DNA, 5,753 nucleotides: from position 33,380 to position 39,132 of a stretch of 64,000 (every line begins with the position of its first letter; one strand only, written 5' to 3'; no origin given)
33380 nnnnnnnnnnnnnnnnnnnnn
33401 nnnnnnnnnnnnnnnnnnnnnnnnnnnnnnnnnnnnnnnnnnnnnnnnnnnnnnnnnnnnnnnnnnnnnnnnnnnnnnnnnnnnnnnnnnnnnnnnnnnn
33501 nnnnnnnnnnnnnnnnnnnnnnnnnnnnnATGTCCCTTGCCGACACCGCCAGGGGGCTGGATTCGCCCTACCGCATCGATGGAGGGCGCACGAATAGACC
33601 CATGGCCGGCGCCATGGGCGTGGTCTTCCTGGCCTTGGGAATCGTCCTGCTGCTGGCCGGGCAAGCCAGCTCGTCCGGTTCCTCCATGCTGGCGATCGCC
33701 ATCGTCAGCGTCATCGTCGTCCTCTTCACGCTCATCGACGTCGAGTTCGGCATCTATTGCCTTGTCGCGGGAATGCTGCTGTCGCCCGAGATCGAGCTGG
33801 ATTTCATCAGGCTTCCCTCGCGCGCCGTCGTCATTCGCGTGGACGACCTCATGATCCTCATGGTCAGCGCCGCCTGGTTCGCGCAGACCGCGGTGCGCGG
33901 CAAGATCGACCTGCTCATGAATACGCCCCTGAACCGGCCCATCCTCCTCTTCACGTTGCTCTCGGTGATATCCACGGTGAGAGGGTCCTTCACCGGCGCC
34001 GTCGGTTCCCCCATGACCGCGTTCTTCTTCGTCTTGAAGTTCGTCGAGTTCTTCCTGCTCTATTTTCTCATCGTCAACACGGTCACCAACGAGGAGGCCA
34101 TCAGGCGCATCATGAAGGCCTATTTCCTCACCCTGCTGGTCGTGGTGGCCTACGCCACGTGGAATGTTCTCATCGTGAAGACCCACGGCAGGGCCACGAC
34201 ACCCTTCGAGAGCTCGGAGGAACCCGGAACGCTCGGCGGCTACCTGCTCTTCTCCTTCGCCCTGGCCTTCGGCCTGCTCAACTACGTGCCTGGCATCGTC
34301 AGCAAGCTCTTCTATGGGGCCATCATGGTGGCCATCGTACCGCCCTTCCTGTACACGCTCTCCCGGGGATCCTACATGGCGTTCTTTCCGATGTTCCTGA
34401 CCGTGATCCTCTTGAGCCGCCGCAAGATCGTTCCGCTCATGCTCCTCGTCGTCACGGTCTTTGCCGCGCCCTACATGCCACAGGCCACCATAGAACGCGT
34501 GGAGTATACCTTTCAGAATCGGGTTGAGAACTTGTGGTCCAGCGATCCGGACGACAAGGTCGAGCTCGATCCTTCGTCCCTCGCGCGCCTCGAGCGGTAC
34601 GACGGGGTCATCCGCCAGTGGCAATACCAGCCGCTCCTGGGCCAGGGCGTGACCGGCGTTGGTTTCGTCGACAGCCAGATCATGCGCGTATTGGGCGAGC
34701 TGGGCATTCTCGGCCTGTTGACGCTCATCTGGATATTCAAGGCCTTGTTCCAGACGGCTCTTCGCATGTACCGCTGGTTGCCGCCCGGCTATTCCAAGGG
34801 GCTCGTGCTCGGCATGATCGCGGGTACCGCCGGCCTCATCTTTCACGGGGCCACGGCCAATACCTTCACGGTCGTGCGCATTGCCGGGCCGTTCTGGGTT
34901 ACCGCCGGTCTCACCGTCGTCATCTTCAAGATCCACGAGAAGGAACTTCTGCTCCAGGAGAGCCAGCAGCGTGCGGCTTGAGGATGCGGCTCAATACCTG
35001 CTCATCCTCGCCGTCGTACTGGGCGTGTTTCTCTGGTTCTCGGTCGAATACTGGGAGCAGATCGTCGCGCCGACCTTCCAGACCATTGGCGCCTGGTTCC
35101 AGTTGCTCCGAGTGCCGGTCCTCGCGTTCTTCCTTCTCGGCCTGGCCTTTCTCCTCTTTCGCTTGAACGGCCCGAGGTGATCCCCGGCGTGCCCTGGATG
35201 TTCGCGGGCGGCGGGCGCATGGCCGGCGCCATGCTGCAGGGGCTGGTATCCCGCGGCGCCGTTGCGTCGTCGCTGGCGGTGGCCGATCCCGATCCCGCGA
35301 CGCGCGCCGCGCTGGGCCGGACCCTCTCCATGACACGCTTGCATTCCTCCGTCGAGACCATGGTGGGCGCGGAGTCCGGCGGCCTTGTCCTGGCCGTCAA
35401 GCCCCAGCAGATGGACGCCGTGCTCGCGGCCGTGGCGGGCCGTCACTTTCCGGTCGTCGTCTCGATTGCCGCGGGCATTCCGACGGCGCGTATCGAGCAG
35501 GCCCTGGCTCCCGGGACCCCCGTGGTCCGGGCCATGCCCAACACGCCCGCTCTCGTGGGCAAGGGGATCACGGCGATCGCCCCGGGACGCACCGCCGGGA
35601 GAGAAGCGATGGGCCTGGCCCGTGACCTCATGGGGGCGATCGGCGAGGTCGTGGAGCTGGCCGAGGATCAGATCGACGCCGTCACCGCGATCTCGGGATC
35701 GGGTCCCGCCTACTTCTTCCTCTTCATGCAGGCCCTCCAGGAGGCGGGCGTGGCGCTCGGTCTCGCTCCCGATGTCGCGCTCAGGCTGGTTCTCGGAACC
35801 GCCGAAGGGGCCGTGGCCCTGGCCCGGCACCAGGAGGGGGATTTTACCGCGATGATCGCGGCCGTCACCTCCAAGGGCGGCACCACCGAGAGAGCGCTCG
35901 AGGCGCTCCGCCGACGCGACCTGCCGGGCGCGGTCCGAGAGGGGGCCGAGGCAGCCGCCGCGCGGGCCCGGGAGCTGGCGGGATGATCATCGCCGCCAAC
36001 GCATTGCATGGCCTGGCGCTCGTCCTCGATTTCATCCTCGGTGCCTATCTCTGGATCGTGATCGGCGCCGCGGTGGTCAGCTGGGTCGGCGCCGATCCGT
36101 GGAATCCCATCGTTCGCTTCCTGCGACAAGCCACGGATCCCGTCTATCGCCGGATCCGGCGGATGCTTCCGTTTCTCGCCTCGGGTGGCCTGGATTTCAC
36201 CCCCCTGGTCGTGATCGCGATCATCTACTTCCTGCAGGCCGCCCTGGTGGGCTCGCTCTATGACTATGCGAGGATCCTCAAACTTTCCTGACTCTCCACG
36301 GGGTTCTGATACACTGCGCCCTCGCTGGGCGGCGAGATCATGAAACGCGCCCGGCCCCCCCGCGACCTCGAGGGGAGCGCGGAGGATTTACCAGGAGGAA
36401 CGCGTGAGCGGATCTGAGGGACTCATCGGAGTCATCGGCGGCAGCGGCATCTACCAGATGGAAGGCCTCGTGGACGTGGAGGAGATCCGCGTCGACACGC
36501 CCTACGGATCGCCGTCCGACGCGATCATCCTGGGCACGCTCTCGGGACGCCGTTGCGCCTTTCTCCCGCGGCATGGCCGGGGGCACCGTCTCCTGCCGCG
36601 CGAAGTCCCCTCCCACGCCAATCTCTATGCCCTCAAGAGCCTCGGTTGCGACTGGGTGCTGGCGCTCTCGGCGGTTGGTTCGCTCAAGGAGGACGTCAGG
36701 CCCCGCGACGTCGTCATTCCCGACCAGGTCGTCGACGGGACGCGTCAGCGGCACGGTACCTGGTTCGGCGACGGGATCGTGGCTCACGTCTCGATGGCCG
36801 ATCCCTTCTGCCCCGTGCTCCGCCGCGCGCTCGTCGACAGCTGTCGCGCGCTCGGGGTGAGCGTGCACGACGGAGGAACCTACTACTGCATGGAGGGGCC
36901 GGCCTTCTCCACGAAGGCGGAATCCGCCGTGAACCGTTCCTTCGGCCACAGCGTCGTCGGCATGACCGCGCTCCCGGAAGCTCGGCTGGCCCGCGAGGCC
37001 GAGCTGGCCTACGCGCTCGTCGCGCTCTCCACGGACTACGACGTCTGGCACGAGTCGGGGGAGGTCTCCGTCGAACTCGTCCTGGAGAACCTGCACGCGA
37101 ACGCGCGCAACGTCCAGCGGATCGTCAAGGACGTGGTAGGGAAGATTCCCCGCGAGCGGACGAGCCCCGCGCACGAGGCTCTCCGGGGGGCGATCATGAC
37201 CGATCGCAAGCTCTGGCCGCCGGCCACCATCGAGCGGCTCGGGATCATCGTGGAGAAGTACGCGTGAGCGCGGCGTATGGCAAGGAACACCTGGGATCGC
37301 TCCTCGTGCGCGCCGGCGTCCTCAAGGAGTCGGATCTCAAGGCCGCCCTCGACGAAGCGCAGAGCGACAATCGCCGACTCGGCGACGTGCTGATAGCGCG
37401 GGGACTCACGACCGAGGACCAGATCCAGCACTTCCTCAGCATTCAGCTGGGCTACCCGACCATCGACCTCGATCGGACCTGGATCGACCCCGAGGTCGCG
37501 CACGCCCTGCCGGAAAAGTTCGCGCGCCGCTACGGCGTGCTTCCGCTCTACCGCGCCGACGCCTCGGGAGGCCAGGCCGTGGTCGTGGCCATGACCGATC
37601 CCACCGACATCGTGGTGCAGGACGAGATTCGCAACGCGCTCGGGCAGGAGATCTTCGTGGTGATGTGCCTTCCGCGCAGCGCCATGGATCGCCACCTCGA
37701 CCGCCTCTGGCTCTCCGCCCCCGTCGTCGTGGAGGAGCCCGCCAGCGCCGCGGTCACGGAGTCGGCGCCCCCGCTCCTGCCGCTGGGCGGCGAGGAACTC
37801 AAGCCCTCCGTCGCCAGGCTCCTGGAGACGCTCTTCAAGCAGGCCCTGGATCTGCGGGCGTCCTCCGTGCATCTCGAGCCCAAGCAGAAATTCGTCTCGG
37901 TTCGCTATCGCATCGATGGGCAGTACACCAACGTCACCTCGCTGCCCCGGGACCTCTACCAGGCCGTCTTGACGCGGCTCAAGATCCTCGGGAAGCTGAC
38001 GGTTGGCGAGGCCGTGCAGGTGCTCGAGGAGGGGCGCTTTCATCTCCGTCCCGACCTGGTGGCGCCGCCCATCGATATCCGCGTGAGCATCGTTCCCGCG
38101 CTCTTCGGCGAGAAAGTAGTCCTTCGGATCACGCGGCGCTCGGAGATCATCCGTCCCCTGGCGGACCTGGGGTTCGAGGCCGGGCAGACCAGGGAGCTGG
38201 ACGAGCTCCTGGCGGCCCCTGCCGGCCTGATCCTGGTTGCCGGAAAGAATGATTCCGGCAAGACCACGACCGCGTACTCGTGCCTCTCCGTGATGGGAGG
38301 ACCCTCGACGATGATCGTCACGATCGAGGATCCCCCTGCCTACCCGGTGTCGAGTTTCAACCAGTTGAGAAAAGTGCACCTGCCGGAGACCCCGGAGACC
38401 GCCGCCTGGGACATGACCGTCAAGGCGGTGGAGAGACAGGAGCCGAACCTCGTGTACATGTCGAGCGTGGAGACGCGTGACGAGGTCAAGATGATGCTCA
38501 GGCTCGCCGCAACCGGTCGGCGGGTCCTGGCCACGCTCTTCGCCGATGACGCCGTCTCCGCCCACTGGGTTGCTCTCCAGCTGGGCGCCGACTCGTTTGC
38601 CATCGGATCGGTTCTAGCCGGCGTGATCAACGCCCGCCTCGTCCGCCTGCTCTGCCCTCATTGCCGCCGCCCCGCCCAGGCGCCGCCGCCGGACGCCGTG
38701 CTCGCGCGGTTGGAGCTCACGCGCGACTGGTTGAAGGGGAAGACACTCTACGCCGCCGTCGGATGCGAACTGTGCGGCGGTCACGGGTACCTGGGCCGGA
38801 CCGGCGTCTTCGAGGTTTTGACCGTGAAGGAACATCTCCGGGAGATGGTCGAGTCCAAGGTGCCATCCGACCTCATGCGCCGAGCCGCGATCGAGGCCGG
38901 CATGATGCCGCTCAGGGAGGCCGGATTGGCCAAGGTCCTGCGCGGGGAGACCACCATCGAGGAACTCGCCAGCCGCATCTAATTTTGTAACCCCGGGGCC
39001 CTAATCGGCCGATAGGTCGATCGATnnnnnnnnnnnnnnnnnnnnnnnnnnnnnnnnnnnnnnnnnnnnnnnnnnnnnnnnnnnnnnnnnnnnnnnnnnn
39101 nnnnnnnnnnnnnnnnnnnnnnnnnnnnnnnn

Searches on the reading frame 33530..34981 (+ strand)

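Call 5: search_protein_families(library=pfam, proteins=[window:33530-34981:+], max_evalue=0.001)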
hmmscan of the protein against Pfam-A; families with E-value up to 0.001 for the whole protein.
window:33530-34981:+ (483 aa): 1 family
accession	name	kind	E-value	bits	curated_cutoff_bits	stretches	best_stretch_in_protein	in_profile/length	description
PF04932.20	Wzy_C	-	6.3e-09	36.2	31.7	1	268-399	5-148/149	O-Antigen ligase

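Call 7: search_protein_families(library=ncbifam, proteins=[window:33530-34981:+], max_evalue=0.001)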
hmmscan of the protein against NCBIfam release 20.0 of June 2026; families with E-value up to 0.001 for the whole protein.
window:33530-34981:+ (483 aa): 1 family
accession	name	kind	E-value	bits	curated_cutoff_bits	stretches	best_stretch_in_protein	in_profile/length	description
TIGR00947.1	2A73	equivalog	5e-05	22.5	366.4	1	384-445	339-402/425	IctB family putative bicarbonate transporter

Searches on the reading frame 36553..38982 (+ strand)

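Call 5: search_protein_families(library=pfam, proteins=[window:36553-38982:+], max_evalue=0.001)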
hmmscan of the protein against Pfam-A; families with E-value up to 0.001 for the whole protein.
window:36553-38982:+ (809 aa): 2 families
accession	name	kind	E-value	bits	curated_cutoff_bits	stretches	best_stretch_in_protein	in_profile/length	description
PF00437.27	T2SSE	-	1.6e-66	224.9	24.9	1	419-805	7-368/370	Type II/IV secretion system protein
PF05157.20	MshEN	-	3.8e-15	56.1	23.1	1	299-385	1-83/90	MshEN domain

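Call 7: search_protein_families(library=ncbifam, proteins=[window:36553-38982:+], max_evalue=0.001)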
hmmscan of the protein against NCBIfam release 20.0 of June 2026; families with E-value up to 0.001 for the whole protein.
window:36553-38982:+ (809 aa): 12 families
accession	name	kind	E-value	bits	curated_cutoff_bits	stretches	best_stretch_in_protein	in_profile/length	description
TIGR02538.1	type_IV_pilB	equivalog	2.9e-96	323.3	675.65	1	247-806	2-559/564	type IV-A pilus assembly ATPase PilB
TIGR02533.1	type_II_gspE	equivalog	1.7e-90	304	630.25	1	317-806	2-483/486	type II secretion system ATPase GspE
NF053534.1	T4PilAsmATPsTfpB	equivalog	1e-87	294.9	850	1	287-805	64-578/584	type IV pilus assembly ATPase TfpB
NF007755.0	PRK10436.1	equivalog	6e-72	242.8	617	1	341-806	27-456/465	type II secretion system protein GspE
NF041000.1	ATPase_ComGA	equivalog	1.8e-32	112.4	300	1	426-698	2-266/267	competence type IV pilus ATPase ComGA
TIGR01420.1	pilT_fam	subfamily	1.2e-17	64.2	319.1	1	424-670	2-235/343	PilT/PilU family type 4a pilus ATPase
NF008411.1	PRK11234.1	equivalog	5.8e-16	58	1170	1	244-373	481-605/723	cyclic di-3',5'-guanylate-activated glycosyltransferase NfrB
NF053729.1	c-di-GMP_motif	domain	1.6e-13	50.3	38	1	247-298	2-53/53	cyclic di-GMP-binding domain-containing protein, MshE-related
NF012033.0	PRK15489.1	equivalog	1.6e-12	46.5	537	1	244-372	490-614/703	glycosyl transferase family protein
TIGR03029.1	EpsG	equivalog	9.4e-07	28.2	313.8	1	246-317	4-75/274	chain length determinant protein tyrosine kinase EpsG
NF058587.1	archaellum_moto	equivalog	8.2e-06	24.8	550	1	560-668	278-387/527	archaellum flagellar ATPase motor FlaI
TIGR02525.1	plasmid_TraJ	equivalog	0.00018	20.6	368.3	1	549-666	141-261/372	plasmid transfer ATPase TraJ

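Call 67: search_protein_families(library=padloc, proteins=[window:36553-38979:+], max_evalue=0.001)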
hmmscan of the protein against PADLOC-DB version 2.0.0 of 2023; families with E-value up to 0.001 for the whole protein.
window:36553-38979:+ (809 aa): 0 families
